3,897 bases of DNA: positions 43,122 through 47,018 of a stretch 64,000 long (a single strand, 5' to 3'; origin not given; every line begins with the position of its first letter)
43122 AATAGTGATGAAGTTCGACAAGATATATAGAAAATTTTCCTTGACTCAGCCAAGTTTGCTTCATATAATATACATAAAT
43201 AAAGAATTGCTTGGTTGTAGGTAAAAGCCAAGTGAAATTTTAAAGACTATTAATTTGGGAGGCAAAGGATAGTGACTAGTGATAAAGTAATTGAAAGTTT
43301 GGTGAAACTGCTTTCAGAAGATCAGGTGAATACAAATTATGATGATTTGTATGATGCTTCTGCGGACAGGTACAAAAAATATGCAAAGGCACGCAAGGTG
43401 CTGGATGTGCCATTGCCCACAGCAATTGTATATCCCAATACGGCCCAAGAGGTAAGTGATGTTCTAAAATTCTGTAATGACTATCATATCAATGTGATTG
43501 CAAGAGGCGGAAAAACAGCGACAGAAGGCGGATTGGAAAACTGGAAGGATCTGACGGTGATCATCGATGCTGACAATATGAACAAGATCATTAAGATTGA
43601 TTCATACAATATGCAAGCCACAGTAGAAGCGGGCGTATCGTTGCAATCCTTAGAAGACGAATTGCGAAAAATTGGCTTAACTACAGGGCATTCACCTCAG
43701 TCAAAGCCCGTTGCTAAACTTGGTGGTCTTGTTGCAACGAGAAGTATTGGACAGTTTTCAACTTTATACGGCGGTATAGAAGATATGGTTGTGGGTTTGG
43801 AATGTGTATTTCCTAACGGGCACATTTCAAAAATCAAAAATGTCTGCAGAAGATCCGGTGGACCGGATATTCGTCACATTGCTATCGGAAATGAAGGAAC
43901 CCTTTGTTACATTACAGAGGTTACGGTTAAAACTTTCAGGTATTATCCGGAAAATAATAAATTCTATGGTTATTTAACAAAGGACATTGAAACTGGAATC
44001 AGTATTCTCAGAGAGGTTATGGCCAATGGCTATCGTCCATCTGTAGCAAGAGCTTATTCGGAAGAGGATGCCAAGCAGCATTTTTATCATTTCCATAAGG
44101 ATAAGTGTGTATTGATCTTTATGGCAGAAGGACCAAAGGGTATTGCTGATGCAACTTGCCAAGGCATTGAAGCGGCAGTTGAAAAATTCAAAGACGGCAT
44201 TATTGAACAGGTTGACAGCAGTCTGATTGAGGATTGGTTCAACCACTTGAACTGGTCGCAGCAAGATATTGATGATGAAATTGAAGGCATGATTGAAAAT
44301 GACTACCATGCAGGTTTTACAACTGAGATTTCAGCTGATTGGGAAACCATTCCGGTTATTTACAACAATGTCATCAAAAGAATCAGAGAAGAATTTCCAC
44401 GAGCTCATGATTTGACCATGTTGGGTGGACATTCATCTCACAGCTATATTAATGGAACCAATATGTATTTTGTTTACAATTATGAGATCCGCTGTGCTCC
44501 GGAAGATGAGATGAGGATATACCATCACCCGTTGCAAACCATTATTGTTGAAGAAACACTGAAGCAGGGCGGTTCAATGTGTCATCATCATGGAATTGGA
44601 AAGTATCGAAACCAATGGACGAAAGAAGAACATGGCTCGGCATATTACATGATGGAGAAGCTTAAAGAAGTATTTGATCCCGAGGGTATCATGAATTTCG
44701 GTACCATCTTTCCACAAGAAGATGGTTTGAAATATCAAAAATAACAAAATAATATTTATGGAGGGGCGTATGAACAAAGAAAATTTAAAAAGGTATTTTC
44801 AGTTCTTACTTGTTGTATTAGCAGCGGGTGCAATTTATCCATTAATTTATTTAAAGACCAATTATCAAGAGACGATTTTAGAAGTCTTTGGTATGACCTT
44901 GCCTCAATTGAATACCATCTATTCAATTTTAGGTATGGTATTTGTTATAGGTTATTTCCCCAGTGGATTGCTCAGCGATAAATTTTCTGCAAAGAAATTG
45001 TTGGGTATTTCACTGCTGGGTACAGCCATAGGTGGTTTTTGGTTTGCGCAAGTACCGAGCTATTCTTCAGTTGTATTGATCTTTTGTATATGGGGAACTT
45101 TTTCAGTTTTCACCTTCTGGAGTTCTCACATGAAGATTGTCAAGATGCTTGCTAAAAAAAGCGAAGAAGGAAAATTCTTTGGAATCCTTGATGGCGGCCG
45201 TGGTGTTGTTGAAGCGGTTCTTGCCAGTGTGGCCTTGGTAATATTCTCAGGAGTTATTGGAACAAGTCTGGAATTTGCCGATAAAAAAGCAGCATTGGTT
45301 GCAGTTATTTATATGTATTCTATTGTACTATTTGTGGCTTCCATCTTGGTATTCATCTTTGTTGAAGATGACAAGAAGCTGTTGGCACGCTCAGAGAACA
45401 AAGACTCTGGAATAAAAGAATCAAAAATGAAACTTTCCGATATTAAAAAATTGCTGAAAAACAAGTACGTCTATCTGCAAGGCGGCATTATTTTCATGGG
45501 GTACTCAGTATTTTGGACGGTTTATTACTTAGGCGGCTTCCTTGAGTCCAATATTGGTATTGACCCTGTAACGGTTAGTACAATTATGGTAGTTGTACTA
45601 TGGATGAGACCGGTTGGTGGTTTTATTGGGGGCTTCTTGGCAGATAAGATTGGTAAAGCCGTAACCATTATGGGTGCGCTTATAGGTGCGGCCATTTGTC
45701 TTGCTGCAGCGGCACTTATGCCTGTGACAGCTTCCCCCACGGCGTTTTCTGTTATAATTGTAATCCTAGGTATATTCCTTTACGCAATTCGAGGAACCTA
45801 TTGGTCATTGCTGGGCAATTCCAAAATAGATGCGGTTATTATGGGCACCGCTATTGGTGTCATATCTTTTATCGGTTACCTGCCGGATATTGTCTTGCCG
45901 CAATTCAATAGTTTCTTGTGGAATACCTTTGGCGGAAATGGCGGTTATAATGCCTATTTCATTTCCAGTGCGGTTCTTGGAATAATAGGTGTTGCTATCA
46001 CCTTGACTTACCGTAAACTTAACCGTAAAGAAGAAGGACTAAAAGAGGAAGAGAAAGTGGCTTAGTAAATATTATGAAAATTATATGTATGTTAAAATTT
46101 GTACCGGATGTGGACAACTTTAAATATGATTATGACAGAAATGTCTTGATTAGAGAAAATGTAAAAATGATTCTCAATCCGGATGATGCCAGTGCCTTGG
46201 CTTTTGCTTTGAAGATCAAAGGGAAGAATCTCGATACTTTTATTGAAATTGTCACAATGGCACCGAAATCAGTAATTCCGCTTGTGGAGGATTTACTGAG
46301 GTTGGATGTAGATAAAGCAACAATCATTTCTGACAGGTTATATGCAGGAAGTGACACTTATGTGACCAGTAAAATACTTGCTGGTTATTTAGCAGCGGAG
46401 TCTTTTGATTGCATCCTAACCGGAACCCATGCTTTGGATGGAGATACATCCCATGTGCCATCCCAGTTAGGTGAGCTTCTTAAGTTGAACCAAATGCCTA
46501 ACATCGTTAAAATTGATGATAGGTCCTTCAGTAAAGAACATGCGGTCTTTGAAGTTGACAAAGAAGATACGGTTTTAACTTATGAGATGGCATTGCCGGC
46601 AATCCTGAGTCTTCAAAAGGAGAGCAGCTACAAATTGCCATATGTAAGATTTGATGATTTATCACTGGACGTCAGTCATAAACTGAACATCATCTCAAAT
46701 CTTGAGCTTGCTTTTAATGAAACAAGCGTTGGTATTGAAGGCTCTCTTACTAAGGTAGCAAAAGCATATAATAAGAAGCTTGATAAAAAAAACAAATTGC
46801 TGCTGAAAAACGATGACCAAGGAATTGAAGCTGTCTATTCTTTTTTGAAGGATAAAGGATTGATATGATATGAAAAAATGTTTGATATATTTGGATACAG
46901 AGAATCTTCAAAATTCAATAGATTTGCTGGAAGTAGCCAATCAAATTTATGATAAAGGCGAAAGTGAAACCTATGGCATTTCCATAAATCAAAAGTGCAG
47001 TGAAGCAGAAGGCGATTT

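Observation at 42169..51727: RpiR-controlled operon joining an AGPS-like flavoenzyme to its own EtfBA, an SDR, an FGGY kinase and two carriers: a counterpart of the unassigned E. coli ygc cluster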

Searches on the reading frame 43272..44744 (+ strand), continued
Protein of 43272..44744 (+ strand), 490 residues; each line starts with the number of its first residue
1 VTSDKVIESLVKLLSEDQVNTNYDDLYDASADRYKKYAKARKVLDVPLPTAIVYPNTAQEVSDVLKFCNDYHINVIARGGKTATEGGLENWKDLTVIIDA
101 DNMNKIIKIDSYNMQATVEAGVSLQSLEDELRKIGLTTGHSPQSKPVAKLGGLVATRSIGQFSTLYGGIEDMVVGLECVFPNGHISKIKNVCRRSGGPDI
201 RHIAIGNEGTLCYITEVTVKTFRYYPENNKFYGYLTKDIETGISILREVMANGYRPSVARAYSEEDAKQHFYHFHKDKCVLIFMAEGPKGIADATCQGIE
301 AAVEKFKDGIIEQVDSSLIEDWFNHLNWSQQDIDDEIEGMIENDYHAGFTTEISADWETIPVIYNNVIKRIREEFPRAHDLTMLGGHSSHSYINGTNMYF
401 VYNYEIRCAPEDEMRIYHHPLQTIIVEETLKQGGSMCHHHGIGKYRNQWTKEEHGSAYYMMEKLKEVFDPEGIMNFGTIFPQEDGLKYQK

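Call 55: search_solved_structures(query=L088:8516-9424:+, max_evalue=1e-20, show_alignments=5)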
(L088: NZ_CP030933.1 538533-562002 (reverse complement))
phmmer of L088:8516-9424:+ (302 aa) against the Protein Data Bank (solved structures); distinct sequences matched with E-value up to 1e-20: 23.
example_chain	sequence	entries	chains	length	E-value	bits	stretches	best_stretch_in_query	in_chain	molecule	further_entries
3ppn_A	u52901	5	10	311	2.2e-95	322.5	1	8-299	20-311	Glycine betaine/carnitine/choline-binding protein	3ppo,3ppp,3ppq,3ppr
6eyg_A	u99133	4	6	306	1.6e-88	300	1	7-299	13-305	Osmotically activated L-carnitine/choline ABC transporter substrate-binding protein OpuCC | Choline binding protein OpuBC | Choline-binding protein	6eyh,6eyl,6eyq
3r6u_A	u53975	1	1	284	1e-86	294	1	25-299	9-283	Choline-binding protein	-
5nxy_A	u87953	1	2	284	2.7e-86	292.7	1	25-299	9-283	Osmotically activated L-carnitine/choline ABC transporter substrate-binding protein OpuCC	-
3o66_A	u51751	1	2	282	1.2e-84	287.3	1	24-299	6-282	Glycine betaine/carnitine/choline ABC transporter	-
7s7x_A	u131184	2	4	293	1.6e-55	191.7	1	26-295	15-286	iNicSnFR 4.0 Fluorescent Nicotine Sensor precursor binding protein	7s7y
6v1r_A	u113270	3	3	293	8.5e-55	189.3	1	26-295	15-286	iAChSnFR Fluorescent Acetylcholine Sensor V9 precursor binding protein | iAchSnFR Fluorescent Acetylcholine Sensor precursor binding protein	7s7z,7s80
7s7w_A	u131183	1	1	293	3e-54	187.5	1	26-295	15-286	iNicSnFR 3.0 Fluorescent Nicotine Sensor precursor binding protein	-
6uru_A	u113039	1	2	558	1.7e-49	171.9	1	99-295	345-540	iAChSnFR precursor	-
6efr_A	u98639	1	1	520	1.2e-48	169.1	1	98-295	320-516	iNicSnFR 1.0, a genetically encoded nicotine biosensor,Green fluorescent protein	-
7s7t_A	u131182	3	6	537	8.8e-48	166.3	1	98-295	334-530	iNicSnFR 3.0 Fluorescent Nicotine Sensor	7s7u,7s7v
6per_A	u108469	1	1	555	1.4e-44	155.8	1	99-295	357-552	iSeroSnFR, a soluble, genetically-encoded fluorescent sensor for serotonin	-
8dp6_A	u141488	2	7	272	1.5e-42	149.2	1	27-294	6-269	Osmoprotection protein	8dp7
7txl_A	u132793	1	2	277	3.1e-38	134.9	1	28-296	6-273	Choline transporter (Glycine betaine transport system permease protein)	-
9egi_A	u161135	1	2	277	4.2e-38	134.5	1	28-296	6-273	Ergothioneine transporter EgtUC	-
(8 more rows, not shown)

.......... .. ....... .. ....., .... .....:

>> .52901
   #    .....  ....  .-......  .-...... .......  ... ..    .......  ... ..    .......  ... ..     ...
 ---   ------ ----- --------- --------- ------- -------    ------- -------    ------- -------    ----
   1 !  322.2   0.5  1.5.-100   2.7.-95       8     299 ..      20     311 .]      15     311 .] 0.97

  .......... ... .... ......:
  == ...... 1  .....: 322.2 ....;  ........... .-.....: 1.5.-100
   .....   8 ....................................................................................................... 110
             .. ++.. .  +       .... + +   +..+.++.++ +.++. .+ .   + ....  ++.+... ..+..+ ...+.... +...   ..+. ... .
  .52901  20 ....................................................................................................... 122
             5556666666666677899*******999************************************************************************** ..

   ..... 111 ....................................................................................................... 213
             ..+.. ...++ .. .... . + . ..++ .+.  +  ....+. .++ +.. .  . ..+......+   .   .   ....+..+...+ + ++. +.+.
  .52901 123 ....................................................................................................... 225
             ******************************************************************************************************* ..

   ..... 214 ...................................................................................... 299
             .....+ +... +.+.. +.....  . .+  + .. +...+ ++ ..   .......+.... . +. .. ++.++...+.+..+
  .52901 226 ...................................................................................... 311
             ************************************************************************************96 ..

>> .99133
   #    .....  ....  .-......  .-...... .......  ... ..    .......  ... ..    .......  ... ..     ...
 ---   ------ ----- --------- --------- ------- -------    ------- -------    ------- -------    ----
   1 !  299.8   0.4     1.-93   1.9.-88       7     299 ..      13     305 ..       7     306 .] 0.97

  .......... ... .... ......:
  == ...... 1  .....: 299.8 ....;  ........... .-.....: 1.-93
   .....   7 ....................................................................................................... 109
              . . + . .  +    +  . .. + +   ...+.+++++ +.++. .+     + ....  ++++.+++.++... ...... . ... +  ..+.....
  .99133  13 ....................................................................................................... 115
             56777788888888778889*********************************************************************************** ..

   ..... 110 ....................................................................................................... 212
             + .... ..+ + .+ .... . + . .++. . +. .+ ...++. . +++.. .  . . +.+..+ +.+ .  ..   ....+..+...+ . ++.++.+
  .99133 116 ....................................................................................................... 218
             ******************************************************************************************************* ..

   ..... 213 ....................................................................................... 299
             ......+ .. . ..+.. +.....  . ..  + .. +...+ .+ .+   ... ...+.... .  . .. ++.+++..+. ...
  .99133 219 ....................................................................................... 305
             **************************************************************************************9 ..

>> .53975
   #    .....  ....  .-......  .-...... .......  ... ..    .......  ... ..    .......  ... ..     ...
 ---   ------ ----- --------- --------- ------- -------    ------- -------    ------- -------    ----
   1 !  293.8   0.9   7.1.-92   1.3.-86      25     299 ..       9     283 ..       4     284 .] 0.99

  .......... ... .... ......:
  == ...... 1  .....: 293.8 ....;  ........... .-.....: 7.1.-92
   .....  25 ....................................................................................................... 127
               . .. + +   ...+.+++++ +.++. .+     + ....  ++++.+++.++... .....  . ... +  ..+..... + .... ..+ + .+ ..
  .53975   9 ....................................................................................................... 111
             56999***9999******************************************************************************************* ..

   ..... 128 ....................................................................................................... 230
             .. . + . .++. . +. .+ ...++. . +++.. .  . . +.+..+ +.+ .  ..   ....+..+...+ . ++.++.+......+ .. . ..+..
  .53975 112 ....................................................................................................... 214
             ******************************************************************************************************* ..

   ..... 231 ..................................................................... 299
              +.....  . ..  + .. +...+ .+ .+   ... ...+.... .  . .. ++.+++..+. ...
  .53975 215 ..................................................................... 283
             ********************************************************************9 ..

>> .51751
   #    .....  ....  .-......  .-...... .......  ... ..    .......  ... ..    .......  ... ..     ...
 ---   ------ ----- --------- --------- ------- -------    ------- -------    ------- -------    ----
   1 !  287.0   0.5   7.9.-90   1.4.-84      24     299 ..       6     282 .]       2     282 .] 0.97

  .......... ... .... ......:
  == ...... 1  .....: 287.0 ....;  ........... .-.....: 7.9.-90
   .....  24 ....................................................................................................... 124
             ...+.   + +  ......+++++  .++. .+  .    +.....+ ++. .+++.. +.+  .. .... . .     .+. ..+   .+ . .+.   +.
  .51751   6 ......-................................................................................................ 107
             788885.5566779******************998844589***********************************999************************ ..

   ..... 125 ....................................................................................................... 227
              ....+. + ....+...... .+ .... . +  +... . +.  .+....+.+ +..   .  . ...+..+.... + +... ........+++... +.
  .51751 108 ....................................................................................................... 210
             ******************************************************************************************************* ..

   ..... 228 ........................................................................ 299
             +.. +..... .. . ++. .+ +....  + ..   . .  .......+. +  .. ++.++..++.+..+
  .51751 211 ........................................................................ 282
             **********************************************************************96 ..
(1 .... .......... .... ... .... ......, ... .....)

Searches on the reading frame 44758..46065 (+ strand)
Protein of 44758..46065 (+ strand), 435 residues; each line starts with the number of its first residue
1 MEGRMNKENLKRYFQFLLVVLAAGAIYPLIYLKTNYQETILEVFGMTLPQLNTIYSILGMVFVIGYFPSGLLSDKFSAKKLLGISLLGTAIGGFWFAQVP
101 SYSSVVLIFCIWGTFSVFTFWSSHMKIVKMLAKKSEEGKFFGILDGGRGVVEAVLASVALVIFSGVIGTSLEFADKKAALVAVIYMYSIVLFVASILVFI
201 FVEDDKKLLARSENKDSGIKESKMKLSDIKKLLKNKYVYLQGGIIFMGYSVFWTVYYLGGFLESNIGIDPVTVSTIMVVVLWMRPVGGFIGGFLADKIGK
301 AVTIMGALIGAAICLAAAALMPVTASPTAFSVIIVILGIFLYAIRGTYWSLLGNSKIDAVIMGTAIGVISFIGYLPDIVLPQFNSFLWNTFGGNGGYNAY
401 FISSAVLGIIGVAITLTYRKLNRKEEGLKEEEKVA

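Call 3: search_protein_families(library=pfam, proteins=[window:44758-46065:+])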
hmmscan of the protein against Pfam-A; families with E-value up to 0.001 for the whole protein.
window:44758-46065:+ (435 aa): 2 families
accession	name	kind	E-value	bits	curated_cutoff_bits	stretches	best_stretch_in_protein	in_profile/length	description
PF07690.21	MFS_1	-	5.1e-31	108.3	33.4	1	36-378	19-344/347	Major Facilitator Superfamily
PF12832.13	MFS_1_like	-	3e-07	30.3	25.2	0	250-343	13-107/373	MFS_1 like family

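Call 4: search_protein_families(library=ncbifam, proteins=[window:44758-46065:+])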
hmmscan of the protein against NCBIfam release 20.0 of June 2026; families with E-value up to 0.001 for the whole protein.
window:44758-46065:+ (435 aa): 7 families
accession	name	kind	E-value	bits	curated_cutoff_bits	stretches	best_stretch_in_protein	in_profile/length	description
TIGR00881.1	2A0104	subfamily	6.2e-16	58.4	407.75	1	38-392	19-374/379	phosphoglycerate transporter protein PgtP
TIGR00893.1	2A0114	subfamily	7.6e-15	54.7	395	1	40-412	20-392/399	D-galactonate transporter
TIGR00886.1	2A0108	subfamily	1.5e-08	34.1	311.7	1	42-373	30-364/368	NarK family nitrate/nitrite MFS transporter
NF038246.1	bile_salt_MFS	equivalog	4.4e-08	32.4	400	1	177-353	160-347/408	conjugated bile salt MFS transporter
TIGR00883.1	2A0106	subfamily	1.8e-07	30.5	443.45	1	185-348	173-335/400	metabolite/H+ symporter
TIGR00895.1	2A0115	subfamily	1.4e-06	27.5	418.55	1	219-382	236-392/398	aromatic acid/H+ symport family MFS transporter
NF049980.1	SfMCT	equivalog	4e-06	25.7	320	1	28-339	16-314/378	L-lactate MFS transporter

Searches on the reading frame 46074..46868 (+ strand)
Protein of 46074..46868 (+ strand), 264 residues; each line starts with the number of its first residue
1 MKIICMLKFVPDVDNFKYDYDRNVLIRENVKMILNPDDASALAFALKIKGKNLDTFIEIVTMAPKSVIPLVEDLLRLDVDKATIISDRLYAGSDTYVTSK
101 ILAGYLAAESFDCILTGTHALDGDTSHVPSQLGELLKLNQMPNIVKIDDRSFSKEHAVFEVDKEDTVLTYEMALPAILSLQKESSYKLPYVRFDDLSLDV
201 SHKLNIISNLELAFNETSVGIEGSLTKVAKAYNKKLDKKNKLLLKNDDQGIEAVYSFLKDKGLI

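Call 3: search_protein_families(library=pfam, proteins=[window:46074-46868:+])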
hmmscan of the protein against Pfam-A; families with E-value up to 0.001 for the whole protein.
window:46074-46868:+ (264 aa): 1 family
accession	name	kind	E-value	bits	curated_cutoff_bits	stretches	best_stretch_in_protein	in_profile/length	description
PF01012.27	ETF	-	3e-18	66.7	26.7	1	24-183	3-158/181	Electron transfer flavoprotein domain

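Call 4: search_protein_families(library=ncbifam, proteins=[window:46074-46868:+])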
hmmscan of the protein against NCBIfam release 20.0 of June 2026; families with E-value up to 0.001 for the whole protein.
window:46074-46868:+ (264 aa): 5 families
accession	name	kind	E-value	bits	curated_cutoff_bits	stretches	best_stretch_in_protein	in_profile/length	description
NF040731.1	flavo_sub_EftB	exception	2.2e-42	145.2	445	1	2-263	1-259/260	electron transfer flavoprotein subunit beta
NF042971.1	AcrlCoAredClosAcrB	equivalog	6.6e-28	97.5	475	1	1-264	1-266/266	acryloyl-CoA reductase electron transfer subunit gamma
NF002888.0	PRK03359.1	subfamily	6.4e-09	35.6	219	1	1-181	1-181/256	putative electron transfer flavoprotein FixA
NF008998.0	PRK12342.1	equivalog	8.7e-09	35.1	338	1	1-182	1-178/254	electron transfer flavoprotein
TIGR04503.1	mft_etfB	hypoth_equivalog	0.00063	19.2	200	1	32-149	28-151/290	mycofactocin-associated electron transfer flavoprotein beta subunit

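Call 26: search_solved_structures(query=window:46074-46868:+, max_evalue=0.00001, show_alignments=1)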
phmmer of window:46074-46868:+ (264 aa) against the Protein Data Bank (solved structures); distinct sequences matched with E-value up to 0.00001: 7.
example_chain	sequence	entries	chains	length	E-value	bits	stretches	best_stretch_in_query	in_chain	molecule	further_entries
6fah_B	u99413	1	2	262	8.5e-32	114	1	1-235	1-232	Caffeyl-CoA reductase-Etf complex subunit CarD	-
5ol2_B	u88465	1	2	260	2.4e-29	106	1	1-248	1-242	Electron transfer flavoprotein small subunit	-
4kpu_B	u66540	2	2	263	4.3e-26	95.3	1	1-251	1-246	Electron transfer flavoprotein alpha/beta-subunit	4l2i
7koe_A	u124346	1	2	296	3.2e-23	86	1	3-253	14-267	Electron transfer flavoprotein, beta subunit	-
7qh2_B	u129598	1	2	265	6e-21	78.5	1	2-234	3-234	Lactate dehydrogenase (NAD(+),ferredoxin) subunit LctB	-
1efp_B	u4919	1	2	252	1.1e-07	35.1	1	21-179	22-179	PROTEIN (ELECTRON TRANSFER FLAVOPROTEIN)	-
1o94_C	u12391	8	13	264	3.5e-06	30.2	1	30-234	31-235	ELECTRON TRANSFER FLAVOPROTEIN BETA-SUBUNIT | ELECTRON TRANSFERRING FLAVOPROTEIN BETA-SUBUNIT | Electron transfer flavoprotein subunit beta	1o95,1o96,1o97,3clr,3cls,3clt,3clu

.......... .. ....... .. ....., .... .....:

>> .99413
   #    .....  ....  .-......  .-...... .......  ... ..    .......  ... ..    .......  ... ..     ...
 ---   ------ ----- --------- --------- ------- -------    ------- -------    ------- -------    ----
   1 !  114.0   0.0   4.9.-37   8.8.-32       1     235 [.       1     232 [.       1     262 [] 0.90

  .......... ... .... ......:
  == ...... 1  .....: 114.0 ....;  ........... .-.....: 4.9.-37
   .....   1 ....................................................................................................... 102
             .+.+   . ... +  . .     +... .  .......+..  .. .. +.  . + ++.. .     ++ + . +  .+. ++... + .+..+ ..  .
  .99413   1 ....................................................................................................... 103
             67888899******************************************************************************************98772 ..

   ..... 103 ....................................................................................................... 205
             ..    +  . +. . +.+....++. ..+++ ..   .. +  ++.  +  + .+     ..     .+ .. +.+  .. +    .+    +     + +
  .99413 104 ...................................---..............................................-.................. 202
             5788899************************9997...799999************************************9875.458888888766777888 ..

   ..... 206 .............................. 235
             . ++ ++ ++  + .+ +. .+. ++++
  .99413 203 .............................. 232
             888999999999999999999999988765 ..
